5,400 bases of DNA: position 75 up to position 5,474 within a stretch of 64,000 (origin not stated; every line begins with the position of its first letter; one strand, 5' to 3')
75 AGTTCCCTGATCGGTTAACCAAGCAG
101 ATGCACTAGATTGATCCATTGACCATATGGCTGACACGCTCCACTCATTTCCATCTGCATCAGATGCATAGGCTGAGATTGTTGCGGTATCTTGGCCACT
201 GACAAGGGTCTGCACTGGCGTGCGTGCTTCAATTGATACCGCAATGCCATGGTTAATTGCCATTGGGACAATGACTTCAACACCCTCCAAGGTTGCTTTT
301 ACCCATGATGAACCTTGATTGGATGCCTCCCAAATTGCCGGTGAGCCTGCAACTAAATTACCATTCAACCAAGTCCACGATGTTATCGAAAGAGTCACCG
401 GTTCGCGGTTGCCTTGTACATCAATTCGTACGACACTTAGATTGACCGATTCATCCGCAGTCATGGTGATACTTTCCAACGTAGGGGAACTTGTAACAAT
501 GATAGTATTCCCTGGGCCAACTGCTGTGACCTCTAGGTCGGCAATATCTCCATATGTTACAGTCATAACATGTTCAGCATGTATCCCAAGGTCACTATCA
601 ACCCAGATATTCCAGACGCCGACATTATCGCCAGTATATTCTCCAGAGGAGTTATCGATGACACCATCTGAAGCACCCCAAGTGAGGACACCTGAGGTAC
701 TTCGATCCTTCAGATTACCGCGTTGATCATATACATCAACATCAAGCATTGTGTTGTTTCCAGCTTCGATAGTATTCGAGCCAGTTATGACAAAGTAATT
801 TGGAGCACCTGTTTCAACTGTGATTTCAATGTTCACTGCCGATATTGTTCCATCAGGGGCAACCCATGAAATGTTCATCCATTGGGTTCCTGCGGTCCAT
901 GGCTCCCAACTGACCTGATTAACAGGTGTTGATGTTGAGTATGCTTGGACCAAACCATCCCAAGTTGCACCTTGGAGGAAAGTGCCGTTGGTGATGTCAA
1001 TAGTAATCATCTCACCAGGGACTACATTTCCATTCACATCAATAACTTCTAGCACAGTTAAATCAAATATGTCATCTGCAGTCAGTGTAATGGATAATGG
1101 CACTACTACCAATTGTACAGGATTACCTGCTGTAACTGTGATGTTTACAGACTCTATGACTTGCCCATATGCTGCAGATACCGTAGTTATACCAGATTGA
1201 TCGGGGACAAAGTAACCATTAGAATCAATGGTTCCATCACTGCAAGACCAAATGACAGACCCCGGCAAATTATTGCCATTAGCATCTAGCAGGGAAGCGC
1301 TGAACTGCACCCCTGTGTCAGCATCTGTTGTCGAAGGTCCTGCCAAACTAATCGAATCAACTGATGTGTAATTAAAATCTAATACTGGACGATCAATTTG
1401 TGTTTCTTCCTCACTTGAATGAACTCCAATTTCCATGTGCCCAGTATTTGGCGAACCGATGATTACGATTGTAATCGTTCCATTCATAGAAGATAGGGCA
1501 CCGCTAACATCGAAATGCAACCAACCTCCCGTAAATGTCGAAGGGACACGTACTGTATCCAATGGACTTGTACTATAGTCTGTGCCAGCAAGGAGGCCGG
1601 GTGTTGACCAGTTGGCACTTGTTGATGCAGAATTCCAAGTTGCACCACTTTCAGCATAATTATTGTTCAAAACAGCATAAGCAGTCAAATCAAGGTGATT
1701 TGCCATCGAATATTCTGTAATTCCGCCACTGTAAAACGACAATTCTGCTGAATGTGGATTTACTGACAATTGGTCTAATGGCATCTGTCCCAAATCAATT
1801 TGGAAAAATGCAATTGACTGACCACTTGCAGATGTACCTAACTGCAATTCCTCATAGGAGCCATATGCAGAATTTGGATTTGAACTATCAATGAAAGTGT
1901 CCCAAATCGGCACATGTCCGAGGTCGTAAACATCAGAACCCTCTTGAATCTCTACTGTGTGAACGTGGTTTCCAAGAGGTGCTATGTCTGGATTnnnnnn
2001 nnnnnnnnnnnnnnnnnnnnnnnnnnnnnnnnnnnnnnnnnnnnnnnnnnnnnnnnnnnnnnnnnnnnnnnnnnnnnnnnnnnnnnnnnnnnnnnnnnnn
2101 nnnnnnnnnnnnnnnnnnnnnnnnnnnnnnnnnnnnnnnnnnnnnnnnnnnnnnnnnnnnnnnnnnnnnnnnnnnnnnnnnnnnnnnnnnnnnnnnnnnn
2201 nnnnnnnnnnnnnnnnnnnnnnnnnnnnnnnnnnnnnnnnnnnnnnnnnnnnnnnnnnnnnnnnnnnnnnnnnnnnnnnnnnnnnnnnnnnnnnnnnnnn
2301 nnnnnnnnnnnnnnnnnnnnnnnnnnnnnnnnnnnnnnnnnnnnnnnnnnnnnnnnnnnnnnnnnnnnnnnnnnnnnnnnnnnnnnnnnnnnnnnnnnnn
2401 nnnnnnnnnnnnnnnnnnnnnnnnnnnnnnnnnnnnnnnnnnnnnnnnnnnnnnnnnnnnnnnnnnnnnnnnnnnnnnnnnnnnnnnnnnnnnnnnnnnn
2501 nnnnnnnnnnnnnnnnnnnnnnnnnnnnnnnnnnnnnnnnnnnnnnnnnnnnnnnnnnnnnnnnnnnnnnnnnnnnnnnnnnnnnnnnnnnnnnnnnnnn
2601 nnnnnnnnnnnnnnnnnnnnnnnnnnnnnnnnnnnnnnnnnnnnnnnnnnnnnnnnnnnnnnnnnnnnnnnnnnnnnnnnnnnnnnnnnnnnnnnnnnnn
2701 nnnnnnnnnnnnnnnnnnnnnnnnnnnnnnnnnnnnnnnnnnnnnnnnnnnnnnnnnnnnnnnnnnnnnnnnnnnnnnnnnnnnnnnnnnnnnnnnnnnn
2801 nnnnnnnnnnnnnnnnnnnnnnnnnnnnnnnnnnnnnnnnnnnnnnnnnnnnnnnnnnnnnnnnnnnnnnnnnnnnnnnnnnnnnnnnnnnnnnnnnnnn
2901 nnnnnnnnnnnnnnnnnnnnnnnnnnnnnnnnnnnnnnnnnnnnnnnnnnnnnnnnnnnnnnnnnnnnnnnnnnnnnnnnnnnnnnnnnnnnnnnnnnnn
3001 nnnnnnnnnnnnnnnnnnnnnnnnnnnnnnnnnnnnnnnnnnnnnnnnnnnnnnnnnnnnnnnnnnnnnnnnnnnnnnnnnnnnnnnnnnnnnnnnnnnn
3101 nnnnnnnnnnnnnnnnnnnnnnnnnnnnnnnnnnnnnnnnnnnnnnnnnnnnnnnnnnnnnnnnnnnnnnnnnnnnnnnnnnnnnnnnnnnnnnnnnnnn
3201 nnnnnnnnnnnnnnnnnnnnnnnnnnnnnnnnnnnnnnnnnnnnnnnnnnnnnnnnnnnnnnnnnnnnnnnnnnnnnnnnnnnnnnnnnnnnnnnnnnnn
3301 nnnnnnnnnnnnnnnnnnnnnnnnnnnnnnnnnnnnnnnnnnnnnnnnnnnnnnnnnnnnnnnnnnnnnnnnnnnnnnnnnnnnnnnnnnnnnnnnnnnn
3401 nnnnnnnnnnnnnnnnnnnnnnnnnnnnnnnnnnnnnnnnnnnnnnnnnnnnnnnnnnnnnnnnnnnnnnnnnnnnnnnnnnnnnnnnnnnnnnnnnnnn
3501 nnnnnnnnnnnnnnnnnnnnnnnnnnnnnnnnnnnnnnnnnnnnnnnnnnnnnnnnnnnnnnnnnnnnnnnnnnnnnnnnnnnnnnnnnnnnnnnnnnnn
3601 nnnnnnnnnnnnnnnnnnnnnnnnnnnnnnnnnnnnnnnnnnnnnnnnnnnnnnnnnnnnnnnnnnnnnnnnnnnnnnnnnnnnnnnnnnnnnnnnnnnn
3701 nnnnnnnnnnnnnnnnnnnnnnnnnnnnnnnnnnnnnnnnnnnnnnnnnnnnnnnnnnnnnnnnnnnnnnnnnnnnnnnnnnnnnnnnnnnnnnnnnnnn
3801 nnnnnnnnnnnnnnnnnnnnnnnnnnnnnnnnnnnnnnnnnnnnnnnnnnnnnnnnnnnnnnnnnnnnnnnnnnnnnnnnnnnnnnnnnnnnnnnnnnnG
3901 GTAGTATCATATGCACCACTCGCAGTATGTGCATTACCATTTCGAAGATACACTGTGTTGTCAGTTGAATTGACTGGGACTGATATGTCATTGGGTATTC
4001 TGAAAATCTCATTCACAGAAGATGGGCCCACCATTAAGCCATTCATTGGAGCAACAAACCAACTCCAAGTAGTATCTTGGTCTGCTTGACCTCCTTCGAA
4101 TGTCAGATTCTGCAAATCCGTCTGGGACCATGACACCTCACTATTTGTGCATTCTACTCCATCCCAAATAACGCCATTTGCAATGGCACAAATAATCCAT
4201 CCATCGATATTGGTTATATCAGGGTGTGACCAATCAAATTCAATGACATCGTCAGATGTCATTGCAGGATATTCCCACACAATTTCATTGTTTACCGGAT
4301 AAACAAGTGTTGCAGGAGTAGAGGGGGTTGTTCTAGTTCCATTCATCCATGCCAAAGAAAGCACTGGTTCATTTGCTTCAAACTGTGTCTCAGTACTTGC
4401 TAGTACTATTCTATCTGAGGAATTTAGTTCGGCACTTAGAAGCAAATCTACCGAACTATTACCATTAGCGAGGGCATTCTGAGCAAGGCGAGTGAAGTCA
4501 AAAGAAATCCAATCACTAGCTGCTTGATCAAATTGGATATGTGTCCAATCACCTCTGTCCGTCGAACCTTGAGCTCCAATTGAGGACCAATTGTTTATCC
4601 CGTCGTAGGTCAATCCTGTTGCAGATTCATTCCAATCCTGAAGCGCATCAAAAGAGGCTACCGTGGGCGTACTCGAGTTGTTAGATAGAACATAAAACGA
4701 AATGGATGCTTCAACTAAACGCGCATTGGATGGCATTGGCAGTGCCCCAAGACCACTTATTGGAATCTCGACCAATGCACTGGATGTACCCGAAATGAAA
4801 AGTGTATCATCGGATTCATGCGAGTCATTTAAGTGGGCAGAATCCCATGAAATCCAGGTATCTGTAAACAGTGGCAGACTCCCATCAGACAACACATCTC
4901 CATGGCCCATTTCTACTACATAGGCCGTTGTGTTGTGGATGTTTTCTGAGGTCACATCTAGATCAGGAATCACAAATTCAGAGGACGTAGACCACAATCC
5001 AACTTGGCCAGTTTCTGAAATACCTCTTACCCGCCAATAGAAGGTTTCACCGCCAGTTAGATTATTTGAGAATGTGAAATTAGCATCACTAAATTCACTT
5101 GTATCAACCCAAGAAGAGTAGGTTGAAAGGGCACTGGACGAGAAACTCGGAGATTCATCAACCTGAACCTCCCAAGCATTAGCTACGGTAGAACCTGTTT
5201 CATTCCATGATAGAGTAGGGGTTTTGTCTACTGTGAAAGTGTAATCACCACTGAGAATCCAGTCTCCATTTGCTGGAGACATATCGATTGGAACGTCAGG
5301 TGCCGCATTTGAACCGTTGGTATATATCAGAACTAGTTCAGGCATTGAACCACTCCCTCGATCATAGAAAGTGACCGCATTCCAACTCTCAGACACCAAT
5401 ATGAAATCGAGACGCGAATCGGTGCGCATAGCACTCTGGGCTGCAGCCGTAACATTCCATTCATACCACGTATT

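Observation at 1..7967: The 8 kb that looks ORF-free is one giant open reading frame missed by the ORF track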

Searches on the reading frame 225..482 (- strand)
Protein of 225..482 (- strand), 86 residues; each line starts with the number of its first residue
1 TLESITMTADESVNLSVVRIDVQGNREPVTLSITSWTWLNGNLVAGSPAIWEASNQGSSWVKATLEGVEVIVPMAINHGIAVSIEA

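Call 78: search_protein_families(library=pfam, proteins=[window:225-482:-], max_evalue=1)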
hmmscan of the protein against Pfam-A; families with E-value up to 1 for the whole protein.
window:225-482:- (86 aa): 0 families

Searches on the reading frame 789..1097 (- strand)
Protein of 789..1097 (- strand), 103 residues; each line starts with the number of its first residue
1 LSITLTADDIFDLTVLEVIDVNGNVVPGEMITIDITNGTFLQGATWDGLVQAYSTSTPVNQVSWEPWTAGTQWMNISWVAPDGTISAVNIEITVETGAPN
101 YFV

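Call 78: search_protein_families(library=pfam, proteins=[window:789-1097:-], max_evalue=1)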
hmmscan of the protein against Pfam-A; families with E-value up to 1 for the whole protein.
window:789-1097:- (103 aa): 1 family
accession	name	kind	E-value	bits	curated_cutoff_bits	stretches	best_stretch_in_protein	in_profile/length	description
PF02369.22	Big_1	-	0.0099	16.4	34.9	1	17-62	24-74/93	Bacterial Ig-like domain (group 1)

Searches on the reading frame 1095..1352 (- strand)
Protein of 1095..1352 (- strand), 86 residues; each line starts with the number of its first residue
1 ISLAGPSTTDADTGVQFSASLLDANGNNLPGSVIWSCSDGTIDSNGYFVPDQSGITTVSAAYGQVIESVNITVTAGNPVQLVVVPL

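Call 78: search_protein_families(library=pfam, proteins=[window:1095-1352:-], max_evalue=1)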
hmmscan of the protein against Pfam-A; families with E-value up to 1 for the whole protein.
window:1095-1352:- (86 aa): 1 family
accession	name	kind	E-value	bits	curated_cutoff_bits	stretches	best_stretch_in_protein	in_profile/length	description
PF02369.22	Big_1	-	2.9e-05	24.5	34.9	1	8-78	12-84/93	Bacterial Ig-like domain (group 1)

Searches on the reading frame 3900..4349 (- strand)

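Call 78: search_protein_families(library=pfam, proteins=[window:3900-4349:-], max_evalue=1)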
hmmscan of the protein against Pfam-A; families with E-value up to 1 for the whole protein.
window:3900-4349:- (150 aa): 1 family
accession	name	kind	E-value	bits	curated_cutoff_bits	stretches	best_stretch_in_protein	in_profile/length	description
PF19202.5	DUF5874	-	0.079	13.8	27.1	1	48-79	15-46/74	Family of unknown function (DUF5874)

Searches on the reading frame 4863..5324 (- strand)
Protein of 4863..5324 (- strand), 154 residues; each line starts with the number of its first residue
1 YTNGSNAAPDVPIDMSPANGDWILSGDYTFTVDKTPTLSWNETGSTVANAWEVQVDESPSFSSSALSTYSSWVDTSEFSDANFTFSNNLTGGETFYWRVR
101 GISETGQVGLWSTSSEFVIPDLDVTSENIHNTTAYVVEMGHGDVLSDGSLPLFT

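Call 78: search_protein_families(library=pfam, proteins=[window:4863-5324:-], max_evalue=1)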
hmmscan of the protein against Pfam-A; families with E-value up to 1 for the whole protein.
window:4863-5324:- (154 aa): 2 families
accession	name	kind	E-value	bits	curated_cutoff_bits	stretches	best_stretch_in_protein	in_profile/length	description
PF25788.1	Ig_Rha78A_N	-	3.2e-06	27.8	27.4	1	33-117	17-99/105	Rha78A-like, N-terminal immunoglobulin domain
PF07495.19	Y_Y_Y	-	0.23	11.8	26.6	0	71-91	20-38/65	Y_Y_Y domain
